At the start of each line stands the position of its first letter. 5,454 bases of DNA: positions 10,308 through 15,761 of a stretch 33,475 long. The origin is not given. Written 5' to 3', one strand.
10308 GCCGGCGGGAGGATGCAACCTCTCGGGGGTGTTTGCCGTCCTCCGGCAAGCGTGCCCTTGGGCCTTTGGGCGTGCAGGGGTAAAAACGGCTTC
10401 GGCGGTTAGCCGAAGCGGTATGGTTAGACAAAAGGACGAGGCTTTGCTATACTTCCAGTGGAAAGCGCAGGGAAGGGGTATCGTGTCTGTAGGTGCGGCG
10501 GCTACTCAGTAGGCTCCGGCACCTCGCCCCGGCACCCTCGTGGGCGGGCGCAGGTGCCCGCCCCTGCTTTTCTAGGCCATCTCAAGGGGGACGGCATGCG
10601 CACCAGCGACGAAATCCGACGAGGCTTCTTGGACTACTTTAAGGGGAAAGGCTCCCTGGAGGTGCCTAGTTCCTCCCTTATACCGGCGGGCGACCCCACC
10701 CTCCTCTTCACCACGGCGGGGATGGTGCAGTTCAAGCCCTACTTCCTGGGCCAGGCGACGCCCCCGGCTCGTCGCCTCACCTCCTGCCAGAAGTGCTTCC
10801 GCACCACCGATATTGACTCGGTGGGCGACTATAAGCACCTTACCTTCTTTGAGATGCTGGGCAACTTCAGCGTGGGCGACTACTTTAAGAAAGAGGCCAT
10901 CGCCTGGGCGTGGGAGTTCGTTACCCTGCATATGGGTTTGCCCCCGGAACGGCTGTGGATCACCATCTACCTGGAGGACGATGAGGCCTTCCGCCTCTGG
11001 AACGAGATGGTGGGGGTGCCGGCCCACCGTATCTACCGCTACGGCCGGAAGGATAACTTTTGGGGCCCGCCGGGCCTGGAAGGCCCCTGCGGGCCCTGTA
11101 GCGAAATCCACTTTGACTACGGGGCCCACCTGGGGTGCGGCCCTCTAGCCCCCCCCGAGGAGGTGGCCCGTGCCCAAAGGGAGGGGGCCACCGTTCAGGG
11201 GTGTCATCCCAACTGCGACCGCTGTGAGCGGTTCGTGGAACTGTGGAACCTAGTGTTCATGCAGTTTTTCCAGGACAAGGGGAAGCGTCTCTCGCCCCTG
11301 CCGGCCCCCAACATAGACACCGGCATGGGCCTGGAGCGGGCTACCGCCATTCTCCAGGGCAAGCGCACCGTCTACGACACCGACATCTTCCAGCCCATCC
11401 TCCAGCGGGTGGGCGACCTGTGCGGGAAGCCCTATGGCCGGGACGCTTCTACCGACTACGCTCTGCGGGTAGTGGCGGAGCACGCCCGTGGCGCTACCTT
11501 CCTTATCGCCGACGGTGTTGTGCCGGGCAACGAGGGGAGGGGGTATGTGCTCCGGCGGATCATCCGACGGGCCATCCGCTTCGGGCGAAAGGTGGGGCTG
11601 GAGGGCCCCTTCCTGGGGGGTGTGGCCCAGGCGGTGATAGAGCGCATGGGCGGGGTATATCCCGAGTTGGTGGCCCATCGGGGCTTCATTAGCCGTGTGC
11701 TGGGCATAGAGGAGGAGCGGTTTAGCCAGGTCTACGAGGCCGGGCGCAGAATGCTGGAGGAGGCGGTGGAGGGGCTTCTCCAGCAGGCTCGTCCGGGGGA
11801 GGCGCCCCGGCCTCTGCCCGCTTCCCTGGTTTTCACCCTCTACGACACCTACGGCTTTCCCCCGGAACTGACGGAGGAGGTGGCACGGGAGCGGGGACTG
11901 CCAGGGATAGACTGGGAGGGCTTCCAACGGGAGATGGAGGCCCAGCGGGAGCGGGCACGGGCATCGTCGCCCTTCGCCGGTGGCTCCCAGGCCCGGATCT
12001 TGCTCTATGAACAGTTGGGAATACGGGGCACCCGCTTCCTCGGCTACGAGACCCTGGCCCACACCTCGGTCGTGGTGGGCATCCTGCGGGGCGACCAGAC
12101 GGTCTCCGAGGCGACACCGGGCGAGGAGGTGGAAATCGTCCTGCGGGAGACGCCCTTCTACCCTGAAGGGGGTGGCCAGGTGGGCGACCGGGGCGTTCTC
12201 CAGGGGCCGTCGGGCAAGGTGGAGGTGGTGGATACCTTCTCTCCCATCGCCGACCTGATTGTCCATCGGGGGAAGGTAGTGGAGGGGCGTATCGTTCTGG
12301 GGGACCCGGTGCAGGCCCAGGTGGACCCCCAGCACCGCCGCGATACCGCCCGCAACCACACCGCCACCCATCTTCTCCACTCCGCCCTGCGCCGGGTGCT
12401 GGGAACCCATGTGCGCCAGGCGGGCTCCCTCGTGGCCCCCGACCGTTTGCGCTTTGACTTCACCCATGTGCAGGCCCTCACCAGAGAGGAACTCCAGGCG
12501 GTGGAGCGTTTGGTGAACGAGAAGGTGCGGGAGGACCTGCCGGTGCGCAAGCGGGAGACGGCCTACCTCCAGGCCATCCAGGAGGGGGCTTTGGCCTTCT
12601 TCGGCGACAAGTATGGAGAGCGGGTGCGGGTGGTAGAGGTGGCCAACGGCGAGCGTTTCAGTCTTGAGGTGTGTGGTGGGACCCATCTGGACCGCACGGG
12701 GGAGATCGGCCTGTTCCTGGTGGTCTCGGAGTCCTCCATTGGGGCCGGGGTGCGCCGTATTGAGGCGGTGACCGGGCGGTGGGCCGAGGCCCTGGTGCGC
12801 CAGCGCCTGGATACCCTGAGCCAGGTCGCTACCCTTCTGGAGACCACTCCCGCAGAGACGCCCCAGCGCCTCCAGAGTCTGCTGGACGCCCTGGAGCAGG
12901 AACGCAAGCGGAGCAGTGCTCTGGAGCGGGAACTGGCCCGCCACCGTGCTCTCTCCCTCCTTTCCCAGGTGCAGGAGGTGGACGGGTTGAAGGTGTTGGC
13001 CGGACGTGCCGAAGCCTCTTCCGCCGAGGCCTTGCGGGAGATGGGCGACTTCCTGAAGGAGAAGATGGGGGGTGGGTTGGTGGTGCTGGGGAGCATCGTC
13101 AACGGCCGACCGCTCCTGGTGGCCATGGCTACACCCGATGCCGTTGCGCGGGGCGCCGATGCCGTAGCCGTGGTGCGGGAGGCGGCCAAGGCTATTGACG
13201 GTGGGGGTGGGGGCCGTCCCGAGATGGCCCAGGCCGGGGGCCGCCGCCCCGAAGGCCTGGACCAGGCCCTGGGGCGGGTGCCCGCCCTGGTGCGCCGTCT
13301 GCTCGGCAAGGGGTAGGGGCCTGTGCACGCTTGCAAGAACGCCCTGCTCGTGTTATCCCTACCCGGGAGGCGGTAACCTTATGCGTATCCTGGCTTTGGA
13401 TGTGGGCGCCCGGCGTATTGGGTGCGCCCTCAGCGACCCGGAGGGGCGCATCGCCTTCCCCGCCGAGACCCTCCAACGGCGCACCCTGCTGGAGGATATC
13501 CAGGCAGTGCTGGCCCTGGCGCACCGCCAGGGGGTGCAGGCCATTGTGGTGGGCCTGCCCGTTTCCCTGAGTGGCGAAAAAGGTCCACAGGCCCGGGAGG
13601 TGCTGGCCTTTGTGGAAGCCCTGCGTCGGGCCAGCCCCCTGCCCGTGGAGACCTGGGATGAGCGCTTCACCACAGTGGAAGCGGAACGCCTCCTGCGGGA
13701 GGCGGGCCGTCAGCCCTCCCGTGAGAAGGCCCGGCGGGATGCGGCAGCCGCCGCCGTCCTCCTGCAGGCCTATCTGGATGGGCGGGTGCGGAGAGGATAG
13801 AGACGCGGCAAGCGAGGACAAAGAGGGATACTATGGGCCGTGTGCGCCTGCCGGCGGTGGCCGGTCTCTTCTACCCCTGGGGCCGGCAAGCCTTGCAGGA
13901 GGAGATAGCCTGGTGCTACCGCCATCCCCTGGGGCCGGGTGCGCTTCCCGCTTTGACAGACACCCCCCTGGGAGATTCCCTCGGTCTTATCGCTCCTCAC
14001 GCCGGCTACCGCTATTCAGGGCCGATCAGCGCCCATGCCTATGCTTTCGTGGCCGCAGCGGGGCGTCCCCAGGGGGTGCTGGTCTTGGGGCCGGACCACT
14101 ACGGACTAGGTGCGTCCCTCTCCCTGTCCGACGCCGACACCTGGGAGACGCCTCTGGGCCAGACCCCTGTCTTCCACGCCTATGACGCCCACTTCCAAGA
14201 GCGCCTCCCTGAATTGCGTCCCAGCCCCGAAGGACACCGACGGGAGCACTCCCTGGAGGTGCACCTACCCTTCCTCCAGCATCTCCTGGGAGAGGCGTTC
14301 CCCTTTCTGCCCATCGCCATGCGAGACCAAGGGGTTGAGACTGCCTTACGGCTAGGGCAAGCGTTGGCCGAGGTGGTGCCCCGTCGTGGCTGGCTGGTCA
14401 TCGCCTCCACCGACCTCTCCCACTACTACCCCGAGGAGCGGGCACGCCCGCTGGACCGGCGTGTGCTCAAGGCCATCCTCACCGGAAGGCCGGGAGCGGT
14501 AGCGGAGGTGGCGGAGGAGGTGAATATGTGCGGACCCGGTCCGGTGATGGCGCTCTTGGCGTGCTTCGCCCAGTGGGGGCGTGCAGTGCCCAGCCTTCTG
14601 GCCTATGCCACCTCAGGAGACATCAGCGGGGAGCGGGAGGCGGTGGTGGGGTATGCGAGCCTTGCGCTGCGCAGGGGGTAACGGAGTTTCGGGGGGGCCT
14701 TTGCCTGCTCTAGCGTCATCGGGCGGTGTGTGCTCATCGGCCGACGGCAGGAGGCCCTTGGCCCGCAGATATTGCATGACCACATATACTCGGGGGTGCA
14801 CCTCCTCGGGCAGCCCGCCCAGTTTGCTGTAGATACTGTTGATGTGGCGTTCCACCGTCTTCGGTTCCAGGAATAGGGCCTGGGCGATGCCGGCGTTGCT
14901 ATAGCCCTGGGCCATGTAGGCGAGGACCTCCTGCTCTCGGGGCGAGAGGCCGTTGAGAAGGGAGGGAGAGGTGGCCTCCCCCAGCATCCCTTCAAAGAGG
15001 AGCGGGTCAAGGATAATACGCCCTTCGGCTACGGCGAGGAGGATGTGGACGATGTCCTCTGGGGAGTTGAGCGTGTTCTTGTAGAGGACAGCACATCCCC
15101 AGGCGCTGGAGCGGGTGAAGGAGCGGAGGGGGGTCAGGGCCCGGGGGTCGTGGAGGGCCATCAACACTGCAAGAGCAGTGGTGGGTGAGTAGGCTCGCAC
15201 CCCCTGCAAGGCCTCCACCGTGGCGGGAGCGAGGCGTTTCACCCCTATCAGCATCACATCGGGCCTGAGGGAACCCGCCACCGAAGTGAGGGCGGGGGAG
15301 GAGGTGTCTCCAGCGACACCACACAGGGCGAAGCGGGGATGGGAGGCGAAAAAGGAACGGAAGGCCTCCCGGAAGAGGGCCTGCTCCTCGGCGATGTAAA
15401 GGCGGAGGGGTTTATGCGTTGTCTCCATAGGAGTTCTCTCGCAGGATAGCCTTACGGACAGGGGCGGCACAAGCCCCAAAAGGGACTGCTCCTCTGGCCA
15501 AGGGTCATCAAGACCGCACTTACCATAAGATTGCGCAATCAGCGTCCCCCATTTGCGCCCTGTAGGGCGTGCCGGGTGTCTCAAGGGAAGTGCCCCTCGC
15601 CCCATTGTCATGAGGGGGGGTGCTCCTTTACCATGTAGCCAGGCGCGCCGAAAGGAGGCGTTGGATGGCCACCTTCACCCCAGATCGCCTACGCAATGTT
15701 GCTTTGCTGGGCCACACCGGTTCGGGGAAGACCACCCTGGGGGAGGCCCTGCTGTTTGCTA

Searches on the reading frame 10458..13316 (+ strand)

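Call 87: search_protein_families(library=pfam, proteins=[window:10458-13316:+], max_evalue=0.001)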
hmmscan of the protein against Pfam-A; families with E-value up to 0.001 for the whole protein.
window:10458-13316:+ (952 aa): 3 families
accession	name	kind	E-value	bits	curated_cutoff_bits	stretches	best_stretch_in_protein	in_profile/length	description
PF01411.24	tRNA-synt_2c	-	8.1e-181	602.7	30.3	1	52-624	1-550/552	tRNA synthetases class II (A)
PF07973.19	tRNA_SAD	-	1.9e-14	53.8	24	1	723-769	1-44/44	Threonyl and Alanyl tRNA synthetase second additional domain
PF02272.25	DHHA1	-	9.6e-10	39.3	25.9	1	845-941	3-96/102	DHHA1 domain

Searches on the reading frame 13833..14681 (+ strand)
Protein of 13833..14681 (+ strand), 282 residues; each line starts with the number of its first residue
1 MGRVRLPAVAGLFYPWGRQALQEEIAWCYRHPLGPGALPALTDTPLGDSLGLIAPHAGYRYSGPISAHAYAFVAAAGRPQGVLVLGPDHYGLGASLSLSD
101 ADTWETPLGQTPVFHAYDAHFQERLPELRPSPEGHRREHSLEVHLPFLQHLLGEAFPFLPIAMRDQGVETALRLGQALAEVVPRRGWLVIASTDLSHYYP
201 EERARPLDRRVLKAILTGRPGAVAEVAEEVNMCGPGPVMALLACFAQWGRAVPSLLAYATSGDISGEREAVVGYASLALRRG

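Call 87: search_protein_families(library=pfam, proteins=[window:13833-14681:+], max_evalue=0.001)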
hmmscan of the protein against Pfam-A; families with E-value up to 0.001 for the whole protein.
window:13833-14681:+ (282 aa): 1 family
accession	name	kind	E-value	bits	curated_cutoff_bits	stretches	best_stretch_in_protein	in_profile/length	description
PF01875.22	Memo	-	3.9e-59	200.5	27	1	7-277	2-268/269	Memo-like protein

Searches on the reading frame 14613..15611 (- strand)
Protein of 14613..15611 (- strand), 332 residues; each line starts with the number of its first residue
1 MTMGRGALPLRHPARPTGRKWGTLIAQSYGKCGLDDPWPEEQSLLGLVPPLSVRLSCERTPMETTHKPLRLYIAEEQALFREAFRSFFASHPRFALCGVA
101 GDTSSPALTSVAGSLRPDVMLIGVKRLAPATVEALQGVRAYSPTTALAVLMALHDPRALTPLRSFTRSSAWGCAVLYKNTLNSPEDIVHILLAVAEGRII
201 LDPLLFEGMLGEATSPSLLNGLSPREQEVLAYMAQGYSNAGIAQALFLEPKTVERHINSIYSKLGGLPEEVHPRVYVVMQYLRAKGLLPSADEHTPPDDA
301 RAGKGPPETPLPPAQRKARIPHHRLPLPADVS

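Call 87: search_protein_families(library=pfam, proteins=[window:14613-15611:-], max_evalue=0.001)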
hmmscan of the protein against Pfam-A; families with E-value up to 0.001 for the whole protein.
window:14613-15611:- (332 aa): 2 families
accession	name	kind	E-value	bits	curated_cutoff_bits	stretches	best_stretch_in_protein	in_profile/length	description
PF00196.25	GerE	-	7.1e-15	54.8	23.5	1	222-265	3-46/57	Bacterial regulatory proteins, luxR family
PF08281.18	Sigma70_r4_2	-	0.00025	21.1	25.7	1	218-257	7-47/54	Sigma-70, region 4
